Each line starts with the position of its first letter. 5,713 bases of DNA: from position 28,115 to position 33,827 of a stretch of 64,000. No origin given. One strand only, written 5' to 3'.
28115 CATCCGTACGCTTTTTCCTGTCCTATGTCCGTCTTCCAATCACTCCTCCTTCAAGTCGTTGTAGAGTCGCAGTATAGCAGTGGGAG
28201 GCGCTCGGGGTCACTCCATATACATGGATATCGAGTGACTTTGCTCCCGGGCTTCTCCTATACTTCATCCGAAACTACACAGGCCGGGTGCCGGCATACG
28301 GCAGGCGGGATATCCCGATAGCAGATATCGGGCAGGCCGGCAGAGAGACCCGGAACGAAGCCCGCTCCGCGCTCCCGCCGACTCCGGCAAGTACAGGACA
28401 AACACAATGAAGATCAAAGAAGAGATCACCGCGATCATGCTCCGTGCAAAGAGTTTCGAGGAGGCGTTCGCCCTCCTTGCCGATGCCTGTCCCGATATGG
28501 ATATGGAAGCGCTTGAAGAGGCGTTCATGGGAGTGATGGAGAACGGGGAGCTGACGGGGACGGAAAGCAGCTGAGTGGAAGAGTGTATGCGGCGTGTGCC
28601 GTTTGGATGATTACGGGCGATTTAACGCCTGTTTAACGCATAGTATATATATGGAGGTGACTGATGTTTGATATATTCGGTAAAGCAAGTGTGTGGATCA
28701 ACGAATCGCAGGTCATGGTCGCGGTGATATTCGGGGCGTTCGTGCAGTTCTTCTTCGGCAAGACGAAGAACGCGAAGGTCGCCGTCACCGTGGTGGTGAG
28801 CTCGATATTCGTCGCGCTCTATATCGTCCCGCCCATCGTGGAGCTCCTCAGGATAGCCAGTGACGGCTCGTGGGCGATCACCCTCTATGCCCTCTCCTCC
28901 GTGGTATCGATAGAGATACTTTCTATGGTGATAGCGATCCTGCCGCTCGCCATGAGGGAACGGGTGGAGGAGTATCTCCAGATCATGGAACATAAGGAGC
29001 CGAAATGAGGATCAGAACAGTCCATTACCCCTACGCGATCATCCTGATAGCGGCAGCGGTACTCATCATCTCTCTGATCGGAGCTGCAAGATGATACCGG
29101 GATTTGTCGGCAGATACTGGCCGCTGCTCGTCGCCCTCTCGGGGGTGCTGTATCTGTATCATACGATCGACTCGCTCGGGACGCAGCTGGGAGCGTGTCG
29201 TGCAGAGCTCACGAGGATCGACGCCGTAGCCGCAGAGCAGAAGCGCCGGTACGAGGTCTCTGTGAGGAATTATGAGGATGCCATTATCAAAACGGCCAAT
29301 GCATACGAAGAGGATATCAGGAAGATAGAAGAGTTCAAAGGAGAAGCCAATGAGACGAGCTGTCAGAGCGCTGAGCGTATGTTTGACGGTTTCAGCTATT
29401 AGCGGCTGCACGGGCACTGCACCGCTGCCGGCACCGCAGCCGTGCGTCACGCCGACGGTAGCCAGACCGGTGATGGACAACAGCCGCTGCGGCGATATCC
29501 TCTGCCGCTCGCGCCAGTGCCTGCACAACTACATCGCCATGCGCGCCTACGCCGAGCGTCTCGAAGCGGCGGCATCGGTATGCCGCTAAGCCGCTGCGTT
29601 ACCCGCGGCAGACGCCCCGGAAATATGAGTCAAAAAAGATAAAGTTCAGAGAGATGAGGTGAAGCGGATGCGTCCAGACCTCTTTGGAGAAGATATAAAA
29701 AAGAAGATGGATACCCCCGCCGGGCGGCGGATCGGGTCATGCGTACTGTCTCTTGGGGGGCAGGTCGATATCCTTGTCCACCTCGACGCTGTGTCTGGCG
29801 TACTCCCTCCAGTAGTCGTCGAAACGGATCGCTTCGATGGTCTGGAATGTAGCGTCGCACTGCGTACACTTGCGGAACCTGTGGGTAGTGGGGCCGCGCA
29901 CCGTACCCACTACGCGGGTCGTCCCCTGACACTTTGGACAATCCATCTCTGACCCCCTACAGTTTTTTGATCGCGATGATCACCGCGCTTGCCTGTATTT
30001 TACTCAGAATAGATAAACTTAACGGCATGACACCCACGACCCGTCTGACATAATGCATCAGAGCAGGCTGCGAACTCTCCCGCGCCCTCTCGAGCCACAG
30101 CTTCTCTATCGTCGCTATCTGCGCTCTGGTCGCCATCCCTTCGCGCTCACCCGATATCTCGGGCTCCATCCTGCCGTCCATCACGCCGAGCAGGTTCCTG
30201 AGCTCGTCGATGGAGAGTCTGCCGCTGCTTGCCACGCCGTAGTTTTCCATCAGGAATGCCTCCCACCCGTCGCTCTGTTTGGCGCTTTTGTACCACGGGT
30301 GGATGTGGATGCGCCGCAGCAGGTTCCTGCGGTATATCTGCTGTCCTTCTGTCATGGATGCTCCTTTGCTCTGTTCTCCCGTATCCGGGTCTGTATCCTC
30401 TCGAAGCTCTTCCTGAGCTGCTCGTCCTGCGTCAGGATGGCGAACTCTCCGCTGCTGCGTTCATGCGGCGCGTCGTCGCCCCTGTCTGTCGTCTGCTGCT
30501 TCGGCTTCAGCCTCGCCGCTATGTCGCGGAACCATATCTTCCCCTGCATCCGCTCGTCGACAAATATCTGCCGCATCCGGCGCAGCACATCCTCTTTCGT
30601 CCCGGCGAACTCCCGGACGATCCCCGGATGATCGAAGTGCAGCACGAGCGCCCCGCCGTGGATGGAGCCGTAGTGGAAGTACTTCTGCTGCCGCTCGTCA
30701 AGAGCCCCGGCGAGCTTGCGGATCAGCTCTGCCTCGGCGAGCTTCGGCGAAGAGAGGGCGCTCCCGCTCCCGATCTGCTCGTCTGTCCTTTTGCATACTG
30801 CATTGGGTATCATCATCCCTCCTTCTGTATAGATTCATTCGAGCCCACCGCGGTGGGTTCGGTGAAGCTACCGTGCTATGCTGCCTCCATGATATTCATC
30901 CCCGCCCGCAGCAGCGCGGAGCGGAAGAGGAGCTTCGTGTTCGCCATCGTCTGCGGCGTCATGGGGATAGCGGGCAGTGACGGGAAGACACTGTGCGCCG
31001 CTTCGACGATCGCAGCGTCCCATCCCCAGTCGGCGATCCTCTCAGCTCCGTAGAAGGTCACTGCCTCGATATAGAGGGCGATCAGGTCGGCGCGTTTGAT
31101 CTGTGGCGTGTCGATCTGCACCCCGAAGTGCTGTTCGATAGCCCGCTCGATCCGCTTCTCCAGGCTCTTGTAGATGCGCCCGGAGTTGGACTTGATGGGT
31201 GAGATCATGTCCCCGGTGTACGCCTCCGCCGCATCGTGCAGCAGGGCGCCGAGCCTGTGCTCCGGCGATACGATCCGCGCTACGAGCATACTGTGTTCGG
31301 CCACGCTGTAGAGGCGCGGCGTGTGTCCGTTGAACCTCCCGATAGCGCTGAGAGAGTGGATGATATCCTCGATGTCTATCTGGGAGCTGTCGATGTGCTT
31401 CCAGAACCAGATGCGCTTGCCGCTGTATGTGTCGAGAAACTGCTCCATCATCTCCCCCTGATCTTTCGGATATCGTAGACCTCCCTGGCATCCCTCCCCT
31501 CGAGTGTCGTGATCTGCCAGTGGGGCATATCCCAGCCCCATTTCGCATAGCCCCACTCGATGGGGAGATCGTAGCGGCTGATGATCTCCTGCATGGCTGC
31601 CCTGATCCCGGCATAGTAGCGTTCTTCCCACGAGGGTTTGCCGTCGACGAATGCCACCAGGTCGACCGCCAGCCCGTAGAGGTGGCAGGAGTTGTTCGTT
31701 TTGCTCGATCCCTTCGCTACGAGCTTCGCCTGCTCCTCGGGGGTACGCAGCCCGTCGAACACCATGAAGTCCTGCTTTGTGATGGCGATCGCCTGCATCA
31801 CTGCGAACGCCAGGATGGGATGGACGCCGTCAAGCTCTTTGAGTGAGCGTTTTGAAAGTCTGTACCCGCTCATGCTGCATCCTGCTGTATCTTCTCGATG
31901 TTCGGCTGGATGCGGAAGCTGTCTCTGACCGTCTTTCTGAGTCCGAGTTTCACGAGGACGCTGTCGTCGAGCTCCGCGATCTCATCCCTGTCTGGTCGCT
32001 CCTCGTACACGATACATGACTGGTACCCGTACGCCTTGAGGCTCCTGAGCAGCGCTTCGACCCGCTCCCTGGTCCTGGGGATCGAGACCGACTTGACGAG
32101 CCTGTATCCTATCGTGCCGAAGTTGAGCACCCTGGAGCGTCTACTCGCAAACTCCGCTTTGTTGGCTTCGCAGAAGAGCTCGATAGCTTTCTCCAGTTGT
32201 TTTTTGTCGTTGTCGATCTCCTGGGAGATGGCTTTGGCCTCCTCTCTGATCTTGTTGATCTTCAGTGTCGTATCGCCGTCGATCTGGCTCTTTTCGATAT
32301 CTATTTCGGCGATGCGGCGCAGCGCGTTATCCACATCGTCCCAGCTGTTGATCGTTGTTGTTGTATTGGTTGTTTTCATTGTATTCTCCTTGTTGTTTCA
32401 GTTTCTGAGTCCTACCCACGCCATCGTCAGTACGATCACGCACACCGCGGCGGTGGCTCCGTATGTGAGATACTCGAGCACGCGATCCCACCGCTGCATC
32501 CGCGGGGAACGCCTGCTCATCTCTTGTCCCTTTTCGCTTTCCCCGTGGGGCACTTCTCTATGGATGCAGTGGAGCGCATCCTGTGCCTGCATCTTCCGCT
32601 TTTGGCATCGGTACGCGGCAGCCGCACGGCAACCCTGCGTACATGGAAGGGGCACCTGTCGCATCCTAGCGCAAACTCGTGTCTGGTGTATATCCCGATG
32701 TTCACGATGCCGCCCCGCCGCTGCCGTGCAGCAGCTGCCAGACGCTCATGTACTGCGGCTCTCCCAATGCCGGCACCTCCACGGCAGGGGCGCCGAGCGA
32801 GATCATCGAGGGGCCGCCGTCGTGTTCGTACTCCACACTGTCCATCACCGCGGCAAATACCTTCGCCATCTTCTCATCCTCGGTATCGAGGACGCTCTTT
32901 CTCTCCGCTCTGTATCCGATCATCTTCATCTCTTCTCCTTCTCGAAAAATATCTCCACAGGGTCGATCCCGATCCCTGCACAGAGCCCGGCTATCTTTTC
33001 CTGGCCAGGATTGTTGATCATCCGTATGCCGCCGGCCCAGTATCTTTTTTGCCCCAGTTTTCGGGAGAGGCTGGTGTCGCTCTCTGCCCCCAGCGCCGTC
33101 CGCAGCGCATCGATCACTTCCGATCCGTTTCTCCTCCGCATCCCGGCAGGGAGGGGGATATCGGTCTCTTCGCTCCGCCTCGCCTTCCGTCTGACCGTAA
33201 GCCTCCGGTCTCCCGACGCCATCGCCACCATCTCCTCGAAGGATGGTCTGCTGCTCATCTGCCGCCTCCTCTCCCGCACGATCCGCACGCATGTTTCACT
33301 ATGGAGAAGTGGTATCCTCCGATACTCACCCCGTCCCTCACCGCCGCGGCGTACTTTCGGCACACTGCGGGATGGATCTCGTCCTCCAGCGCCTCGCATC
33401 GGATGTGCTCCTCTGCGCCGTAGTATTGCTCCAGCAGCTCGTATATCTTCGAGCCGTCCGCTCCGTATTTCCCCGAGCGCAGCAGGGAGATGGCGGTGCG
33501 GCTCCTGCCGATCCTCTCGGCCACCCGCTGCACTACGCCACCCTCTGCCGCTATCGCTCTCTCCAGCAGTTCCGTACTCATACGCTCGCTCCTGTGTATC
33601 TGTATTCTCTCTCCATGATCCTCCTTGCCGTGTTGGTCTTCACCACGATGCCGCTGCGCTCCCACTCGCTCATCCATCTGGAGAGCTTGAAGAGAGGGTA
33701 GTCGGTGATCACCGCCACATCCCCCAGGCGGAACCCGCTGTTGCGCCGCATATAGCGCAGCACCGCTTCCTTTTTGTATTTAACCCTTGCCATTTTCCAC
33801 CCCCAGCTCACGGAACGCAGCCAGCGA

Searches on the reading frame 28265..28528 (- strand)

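Call 9: search_protein_families(library=phrogs, proteins=[window:28265-28528:-], max_evalue=0.01)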
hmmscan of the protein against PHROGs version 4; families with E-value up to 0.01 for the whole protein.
window:28265-28528:- (87 aa): 0 families

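Call 17: search_protein_families(library=pfam, proteins=[window:28265-28528:-], max_evalue=0.1)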
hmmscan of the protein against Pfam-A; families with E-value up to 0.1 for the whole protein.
window:28265-28528:- (87 aa): 1 family
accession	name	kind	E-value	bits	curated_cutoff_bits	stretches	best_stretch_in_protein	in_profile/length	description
PF11779.13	SPT_ssu-like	-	0.083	13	29.8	0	25-50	25-50/54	Small subunit of serine palmitoyltransferase-like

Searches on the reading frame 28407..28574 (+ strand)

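Call 111: search_protein_families(library=phrogs, proteins=[window:28407-28574:+], max_evalue=0.01)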
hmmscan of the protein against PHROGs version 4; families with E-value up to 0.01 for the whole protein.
window:28407-28574:+ (55 aa): 1 family
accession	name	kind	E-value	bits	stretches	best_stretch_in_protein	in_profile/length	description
phrog_10231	-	unknown function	0.0037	17.7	1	5-53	204-252/256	-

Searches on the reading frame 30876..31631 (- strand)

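Call 9: search_protein_families(library=phrogs, proteins=[window:30876-31631:-], max_evalue=0.01)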
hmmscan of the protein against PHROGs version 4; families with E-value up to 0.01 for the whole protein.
window:30876-31631:- (251 aa): 7 families
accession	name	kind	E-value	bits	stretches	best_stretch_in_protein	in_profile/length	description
phrog_318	-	other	1e-48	167.6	1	56-210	90-242/296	deoxyribonucleoside 5' monophosphate phosphatase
phrog_8467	-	other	3.9e-31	109.2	1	79-192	37-150/195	deoxyribonucleoside 5' monophosphate phosphatase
phrog_20276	-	unknown function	1.2e-22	81.3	1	65-165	3-101/103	-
phrog_21461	-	other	2.9e-11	43.8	1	64-114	2-51/52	phosphohydrolase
phrog_6402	-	other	4.3e-06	27.9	1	132-190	2-60/111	deoxyribonucleoside 5' monophosphate phosphatase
phrog_6047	-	unknown function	4.1e-05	24.7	1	108-182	30-107/186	-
phrog_7076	-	DNA, RNA and nucleotide metabolism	0.0012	19.6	0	127-156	65-94/188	dATP triphosphohydrolase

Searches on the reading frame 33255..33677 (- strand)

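Call 10: search_protein_families(library=phrogs, proteins=[window:33255-33677:-], max_evalue=0.01)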
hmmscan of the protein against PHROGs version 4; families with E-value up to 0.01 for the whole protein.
window:33255-33677:- (140 aa): 2 families
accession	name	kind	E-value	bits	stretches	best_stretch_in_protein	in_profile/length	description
phrog_2119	-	unknown function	1.2e-10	42.5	1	35-111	17-88/119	-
phrog_23446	-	unknown function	0.00034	21.6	1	46-111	14-77/186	-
